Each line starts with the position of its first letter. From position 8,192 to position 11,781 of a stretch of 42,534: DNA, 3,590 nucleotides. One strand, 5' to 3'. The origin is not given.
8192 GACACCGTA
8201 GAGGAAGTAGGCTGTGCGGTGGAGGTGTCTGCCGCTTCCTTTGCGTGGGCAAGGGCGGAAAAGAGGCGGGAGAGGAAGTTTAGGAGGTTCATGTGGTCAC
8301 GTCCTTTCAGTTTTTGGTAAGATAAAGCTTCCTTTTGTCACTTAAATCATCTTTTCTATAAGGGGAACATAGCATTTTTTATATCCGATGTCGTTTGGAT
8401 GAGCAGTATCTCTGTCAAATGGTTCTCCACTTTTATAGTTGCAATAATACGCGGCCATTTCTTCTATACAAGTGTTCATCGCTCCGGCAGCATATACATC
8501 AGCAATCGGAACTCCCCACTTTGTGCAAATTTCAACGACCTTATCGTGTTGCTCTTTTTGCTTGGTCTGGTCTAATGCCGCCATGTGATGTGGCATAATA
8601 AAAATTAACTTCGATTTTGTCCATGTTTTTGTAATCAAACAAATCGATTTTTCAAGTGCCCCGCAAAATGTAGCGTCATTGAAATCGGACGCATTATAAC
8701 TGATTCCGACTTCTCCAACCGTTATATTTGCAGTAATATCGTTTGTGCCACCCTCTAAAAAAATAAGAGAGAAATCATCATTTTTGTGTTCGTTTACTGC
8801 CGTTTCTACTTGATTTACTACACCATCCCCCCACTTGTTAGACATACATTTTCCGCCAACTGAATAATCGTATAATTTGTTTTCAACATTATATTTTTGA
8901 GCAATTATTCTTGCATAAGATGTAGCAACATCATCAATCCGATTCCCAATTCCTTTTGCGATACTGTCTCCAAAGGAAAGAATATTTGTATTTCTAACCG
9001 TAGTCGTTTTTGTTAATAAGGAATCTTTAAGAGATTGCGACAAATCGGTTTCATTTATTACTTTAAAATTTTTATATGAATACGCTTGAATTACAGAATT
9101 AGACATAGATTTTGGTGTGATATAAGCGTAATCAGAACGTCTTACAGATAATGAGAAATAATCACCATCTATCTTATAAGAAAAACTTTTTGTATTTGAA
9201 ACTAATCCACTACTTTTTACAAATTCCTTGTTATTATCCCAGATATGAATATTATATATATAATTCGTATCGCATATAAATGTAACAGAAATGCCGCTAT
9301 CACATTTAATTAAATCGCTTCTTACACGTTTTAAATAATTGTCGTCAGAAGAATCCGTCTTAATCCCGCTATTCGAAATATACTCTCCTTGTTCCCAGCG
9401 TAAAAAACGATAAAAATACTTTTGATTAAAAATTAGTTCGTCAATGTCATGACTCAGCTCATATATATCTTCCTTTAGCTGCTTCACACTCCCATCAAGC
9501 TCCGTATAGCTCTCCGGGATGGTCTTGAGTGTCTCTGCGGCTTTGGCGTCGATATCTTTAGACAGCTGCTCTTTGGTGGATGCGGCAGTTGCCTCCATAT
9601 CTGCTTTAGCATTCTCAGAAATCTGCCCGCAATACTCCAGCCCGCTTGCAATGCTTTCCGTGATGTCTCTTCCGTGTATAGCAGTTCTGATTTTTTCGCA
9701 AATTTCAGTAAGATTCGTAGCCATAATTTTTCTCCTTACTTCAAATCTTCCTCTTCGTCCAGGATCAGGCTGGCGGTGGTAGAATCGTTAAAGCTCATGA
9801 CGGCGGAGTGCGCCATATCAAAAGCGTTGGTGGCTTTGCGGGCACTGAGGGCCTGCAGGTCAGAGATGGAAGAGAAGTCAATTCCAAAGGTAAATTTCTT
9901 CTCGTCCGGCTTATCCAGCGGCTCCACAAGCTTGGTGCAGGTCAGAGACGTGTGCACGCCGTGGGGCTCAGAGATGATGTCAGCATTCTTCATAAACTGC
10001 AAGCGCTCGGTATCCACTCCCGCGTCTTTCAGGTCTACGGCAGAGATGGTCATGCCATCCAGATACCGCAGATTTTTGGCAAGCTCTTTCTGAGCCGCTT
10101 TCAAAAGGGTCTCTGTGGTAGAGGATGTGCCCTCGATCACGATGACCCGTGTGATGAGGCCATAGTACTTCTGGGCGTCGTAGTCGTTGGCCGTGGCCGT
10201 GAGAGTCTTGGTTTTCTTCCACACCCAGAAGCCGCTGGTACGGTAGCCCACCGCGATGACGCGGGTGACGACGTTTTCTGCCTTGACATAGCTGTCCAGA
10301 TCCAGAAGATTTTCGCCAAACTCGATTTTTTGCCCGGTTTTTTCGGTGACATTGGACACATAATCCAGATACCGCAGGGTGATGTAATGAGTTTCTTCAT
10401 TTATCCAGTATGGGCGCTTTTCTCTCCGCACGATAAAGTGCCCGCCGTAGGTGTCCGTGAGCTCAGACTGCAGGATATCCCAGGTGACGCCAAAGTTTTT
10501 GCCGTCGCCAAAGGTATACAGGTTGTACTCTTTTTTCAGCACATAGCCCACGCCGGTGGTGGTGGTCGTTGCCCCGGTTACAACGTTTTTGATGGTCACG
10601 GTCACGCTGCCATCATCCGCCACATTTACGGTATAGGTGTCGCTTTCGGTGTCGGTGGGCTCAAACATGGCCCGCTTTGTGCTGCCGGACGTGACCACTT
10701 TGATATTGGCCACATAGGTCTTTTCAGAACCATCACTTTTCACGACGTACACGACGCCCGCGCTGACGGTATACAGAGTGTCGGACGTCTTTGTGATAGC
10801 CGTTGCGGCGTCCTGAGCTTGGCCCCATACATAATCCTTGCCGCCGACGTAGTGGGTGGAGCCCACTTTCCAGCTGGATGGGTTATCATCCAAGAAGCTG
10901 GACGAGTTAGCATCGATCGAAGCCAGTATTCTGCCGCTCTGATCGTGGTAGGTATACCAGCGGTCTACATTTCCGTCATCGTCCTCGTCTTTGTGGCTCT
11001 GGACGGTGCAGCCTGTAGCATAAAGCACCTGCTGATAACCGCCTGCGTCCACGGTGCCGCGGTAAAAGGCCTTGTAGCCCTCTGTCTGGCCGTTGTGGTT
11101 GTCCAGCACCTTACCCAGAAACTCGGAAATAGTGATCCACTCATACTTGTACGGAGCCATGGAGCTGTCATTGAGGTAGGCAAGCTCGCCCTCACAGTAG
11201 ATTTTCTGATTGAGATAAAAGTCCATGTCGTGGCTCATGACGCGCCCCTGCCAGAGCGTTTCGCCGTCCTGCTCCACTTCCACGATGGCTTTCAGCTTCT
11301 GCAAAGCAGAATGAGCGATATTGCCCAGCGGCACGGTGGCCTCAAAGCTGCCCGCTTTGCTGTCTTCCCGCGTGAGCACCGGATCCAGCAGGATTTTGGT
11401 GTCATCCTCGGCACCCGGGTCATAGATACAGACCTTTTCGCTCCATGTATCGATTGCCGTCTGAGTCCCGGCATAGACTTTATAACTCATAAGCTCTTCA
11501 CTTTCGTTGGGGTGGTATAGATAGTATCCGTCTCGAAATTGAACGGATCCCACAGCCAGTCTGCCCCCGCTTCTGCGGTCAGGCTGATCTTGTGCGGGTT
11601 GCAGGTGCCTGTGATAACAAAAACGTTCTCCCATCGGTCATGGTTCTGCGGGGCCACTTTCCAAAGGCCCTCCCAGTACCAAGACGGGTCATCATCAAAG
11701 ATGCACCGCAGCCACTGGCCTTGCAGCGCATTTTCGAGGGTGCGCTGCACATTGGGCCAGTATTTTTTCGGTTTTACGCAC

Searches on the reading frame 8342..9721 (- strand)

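Call 86: search_protein_families(library=pfam, proteins=[window:8342-9721:-], max_evalue=0.01)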
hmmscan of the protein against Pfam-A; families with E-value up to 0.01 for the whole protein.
window:8342-9721:- (459 aa): 2 families
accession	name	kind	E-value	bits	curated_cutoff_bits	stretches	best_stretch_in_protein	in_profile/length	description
PF13472.12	Lipase_GDSL_2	-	1.1e-11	46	32.9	1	250-448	2-177/178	GDSL-like Lipase/Acylhydrolase family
PF00657.28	Lipase_GDSL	-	1.1e-08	35.9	23.6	1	247-448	1-202/208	GDSL-like Lipase/Acylhydrolase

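Call 87: search_protein_families(library=padloc, proteins=[window:8342-9721:-], max_evalue=0.01)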
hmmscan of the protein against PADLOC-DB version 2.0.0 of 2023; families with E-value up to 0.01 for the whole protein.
window:8342-9721:- (459 aa): 0 families

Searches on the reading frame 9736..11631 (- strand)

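Call 86: search_protein_families(library=pfam, proteins=[window:9736-11631:-], max_evalue=0.01)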
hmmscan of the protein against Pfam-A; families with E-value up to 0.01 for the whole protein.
window:9736-11631:- (631 aa): 1 family
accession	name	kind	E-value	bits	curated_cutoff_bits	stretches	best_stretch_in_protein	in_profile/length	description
PF06605.17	Prophage_tail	-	2e-08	34.7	31.3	1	346-594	19-248/250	Prophage endopeptidase tail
